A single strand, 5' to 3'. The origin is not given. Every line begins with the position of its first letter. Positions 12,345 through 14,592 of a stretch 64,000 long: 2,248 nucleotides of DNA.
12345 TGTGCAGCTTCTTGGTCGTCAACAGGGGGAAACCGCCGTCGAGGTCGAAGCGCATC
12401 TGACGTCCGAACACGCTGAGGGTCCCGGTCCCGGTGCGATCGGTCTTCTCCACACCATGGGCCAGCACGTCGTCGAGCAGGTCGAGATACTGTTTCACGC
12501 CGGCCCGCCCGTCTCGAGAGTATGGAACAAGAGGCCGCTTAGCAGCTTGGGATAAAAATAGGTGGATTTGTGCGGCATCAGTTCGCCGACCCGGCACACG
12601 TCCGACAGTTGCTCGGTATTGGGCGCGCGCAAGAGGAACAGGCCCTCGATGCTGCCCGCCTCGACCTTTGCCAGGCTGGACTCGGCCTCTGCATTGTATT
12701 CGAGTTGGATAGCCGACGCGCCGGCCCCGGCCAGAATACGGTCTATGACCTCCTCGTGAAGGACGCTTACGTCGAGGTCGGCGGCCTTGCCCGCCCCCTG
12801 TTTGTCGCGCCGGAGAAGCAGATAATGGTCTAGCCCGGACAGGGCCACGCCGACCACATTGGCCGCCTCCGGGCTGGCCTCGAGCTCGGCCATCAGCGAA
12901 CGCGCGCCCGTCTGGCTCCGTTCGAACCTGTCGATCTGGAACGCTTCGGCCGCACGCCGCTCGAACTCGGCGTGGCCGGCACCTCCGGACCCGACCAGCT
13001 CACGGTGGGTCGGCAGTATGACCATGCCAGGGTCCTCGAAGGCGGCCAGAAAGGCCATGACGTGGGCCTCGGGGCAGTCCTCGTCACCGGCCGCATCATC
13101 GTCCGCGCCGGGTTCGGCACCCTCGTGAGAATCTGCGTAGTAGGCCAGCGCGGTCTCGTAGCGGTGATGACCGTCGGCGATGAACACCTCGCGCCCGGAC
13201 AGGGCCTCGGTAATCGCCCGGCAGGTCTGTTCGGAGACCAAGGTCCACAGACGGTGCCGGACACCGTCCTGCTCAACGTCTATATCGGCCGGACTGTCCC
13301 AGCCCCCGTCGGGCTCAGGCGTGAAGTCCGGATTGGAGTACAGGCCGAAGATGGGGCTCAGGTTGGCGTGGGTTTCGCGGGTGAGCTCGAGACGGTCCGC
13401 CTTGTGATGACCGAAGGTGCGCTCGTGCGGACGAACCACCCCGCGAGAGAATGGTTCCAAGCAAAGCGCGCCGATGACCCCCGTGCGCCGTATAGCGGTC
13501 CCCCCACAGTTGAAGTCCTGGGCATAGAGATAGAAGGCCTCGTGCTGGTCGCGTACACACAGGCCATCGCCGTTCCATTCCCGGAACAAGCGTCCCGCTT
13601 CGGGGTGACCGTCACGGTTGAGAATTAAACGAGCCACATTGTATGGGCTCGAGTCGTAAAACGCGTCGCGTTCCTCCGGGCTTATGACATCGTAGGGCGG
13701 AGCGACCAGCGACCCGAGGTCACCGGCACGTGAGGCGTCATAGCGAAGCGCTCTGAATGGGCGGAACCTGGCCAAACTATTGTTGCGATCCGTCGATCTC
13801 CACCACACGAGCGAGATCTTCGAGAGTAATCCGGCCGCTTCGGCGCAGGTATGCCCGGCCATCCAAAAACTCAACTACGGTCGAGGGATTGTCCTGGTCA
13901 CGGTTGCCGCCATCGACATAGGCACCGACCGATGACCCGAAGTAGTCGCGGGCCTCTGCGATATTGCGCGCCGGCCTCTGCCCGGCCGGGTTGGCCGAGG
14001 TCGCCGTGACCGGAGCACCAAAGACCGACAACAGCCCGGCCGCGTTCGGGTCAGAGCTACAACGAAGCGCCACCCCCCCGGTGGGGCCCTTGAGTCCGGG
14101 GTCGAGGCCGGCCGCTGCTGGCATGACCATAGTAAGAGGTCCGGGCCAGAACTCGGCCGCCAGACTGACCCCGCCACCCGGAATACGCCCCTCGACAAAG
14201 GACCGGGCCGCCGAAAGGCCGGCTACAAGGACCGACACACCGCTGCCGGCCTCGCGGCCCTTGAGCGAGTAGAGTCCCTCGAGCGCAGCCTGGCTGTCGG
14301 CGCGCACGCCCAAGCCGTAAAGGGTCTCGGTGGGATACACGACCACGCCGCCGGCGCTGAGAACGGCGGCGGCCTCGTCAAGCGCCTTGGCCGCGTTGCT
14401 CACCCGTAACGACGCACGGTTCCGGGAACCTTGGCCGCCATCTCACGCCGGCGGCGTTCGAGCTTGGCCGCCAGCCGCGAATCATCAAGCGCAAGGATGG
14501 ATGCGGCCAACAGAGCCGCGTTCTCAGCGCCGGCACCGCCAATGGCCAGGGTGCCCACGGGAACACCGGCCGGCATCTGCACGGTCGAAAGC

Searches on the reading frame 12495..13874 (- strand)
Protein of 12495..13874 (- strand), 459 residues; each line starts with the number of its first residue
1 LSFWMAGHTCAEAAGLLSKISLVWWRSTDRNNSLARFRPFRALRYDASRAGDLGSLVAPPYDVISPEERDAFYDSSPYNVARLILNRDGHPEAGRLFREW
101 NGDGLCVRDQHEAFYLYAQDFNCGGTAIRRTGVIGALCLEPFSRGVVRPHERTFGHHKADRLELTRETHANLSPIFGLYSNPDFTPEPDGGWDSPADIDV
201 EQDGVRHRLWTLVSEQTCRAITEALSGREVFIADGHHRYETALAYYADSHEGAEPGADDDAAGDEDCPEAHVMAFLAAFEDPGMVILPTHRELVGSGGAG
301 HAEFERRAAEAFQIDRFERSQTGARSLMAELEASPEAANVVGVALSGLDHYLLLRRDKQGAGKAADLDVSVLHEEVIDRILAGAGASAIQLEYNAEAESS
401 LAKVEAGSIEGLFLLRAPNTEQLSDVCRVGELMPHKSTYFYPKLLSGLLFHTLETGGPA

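Call 35: search_protein_families(library=pfam, proteins=[window:12495-13874:-], max_evalue=0.00001)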
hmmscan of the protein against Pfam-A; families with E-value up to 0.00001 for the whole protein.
window:12495-13874:- (459 aa): 1 family
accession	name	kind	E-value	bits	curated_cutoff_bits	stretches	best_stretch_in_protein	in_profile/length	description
PF06245.16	DUF1015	-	1.1e-70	238.6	25.8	1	38-370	2-325/325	Protein of unknown function (DUF1015)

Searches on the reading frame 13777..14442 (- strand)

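Call 35: search_protein_families(library=pfam, proteins=[window:13777-14442:-], max_evalue=0.00001)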
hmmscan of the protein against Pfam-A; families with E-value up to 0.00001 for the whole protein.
window:13777-14442:- (221 aa): 1 family
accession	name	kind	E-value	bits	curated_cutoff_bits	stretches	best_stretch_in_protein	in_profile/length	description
PF01300.24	Sua5_yciO_yrdC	-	4.3e-41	140.8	25.1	1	27-201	2-177/178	Telomere recombination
